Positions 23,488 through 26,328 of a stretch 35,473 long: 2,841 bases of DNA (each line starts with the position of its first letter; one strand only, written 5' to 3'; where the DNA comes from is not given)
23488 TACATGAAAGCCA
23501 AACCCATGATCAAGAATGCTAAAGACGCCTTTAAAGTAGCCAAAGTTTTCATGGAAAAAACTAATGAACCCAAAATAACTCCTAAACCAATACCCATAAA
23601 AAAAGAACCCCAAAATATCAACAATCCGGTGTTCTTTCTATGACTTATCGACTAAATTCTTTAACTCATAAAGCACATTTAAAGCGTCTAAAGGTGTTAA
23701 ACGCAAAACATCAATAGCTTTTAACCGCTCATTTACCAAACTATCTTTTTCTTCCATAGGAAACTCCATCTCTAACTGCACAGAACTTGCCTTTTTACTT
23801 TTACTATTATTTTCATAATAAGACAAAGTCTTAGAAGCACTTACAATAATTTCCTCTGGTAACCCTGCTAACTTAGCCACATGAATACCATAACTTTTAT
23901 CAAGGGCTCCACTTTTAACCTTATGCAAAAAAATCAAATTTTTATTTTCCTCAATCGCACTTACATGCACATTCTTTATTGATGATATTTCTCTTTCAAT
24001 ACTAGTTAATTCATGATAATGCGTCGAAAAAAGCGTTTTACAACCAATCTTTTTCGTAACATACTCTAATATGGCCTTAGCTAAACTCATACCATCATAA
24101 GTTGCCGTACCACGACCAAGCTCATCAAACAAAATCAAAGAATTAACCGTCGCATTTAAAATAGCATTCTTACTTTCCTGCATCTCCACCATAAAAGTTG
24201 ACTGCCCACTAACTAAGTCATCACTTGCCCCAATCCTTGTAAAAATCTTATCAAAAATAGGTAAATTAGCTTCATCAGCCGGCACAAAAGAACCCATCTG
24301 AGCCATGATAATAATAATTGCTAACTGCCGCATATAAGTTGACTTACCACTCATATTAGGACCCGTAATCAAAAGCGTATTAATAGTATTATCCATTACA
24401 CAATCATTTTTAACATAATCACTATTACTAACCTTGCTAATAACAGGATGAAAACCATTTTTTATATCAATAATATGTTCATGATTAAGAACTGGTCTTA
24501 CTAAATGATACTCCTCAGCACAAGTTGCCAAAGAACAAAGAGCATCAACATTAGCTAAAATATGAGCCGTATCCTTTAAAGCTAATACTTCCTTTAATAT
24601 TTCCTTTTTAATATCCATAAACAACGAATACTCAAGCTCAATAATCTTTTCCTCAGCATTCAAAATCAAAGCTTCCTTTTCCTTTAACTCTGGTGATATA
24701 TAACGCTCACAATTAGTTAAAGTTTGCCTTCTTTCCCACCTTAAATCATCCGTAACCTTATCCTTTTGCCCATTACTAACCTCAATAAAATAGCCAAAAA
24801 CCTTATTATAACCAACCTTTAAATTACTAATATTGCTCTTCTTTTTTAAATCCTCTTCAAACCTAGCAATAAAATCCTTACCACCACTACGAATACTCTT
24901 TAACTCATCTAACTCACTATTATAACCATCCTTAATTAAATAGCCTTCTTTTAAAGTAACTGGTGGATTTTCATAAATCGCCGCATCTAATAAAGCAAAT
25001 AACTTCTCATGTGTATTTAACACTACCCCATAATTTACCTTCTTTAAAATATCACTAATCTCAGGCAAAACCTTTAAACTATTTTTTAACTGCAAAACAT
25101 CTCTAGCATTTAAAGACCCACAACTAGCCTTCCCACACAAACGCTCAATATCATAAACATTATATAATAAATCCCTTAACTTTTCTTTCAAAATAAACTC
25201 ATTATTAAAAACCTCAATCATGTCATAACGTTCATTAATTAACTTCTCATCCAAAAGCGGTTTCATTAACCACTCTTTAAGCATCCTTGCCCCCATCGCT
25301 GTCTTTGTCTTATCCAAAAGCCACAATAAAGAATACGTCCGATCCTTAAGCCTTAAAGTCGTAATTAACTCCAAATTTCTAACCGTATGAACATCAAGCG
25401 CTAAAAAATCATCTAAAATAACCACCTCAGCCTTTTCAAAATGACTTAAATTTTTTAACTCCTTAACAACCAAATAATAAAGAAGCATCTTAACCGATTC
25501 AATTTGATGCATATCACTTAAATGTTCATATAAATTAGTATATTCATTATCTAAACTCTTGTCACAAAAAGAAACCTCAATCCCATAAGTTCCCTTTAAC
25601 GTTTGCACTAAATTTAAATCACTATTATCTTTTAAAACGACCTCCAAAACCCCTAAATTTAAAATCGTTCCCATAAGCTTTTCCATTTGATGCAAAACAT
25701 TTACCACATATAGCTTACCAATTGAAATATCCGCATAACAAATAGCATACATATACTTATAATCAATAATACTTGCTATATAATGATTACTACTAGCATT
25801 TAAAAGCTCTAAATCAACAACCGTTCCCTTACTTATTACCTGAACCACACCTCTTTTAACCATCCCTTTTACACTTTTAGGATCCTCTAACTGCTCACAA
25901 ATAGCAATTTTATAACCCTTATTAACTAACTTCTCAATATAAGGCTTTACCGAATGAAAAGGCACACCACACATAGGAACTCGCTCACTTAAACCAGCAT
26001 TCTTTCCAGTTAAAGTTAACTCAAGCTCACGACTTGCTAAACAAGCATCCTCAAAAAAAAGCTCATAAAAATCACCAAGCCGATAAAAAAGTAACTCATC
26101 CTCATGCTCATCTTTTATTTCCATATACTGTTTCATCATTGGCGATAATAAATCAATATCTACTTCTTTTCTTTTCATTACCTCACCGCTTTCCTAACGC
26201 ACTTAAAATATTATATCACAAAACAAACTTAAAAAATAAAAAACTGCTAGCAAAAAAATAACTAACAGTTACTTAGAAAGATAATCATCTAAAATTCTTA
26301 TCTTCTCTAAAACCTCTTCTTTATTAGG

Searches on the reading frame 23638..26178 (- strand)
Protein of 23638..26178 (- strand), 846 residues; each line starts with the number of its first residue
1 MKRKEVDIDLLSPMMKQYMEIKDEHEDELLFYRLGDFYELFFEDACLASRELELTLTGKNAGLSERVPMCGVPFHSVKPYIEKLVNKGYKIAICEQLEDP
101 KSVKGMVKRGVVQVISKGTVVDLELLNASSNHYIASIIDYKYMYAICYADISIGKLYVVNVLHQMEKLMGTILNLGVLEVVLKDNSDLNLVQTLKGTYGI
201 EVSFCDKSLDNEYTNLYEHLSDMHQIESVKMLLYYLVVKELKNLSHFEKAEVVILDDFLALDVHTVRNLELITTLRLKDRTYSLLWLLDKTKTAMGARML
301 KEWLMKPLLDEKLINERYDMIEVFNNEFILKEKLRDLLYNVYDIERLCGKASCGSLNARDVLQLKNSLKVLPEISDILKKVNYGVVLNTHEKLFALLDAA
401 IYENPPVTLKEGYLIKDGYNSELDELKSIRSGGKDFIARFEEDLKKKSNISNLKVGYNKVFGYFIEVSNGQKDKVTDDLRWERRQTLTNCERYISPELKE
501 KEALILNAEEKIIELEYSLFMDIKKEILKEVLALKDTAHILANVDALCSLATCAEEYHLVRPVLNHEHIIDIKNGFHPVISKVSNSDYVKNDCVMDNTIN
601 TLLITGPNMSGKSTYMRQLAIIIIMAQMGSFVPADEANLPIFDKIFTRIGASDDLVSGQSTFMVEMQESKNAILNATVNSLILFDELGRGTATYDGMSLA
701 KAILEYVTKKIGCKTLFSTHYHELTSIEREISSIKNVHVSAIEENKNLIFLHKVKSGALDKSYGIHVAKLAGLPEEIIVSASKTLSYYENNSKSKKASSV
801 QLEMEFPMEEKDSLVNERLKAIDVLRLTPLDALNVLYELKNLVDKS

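Call 43: search_protein_families(library=pfam, proteins=[window:23638-26178:-], max_evalue=0.0001)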
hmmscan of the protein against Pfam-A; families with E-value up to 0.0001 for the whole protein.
window:23638-26178:- (846 aa): 5 families
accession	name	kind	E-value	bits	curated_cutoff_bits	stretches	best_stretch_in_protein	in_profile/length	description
PF00488.27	MutS_V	-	1.1e-82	277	30.2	1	603-786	2-185/188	MutS domain V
PF05192.23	MutS_III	-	7e-48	164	34.1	1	264-551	1-194/194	MutS domain III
PF01624.25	MutS_I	-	7.4e-44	149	20.6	1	13-122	2-111/113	MutS domain I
PF05190.23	MutS_IV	-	1.1e-26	93.4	22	1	418-511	1-92/92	MutS family domain IV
PF05188.22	MutS_II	-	4e-05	24.5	25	0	133-220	2-94/133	MutS domain II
